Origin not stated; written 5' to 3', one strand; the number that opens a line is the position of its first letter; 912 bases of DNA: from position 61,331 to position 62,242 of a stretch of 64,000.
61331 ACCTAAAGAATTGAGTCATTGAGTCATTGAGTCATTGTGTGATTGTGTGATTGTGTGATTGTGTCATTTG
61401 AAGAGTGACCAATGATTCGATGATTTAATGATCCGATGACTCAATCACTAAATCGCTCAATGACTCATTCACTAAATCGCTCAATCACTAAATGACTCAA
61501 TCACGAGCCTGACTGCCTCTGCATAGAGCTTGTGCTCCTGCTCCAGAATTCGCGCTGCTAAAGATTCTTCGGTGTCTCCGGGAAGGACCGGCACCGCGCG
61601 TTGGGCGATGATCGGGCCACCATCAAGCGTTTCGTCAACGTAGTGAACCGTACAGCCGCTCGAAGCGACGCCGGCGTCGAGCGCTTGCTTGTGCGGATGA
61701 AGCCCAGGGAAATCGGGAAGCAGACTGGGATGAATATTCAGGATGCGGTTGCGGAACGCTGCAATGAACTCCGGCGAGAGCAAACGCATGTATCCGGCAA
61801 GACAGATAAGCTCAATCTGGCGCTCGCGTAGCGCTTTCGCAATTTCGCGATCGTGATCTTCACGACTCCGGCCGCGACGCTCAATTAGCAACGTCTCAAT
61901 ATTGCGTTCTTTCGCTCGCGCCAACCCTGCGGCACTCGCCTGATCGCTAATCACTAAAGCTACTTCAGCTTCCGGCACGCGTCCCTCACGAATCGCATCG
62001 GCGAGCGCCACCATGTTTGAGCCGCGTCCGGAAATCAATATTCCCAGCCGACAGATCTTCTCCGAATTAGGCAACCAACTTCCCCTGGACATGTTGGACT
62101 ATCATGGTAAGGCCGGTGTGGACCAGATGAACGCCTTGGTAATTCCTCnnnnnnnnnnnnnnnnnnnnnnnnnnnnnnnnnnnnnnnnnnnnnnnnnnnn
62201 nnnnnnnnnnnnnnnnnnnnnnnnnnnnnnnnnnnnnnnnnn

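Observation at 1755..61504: At least 12 intergenic spacers are filled with 7- or 8-nt tandem arrays from a shared word set, mostly as mirrored pairs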

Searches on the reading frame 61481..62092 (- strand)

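Call 26: search_protein_families(library=pfam, max_evalue=0.00001, proteins=[window:61481-62092:-])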
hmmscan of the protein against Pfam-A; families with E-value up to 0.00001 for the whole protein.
window:61481-62092:- (203 aa): 1 family
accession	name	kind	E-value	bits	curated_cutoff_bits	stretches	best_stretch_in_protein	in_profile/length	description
PF00551.24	Formyl_trans_N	-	1.6e-60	204.4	26.1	1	16-194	3-181/181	Formyl transferase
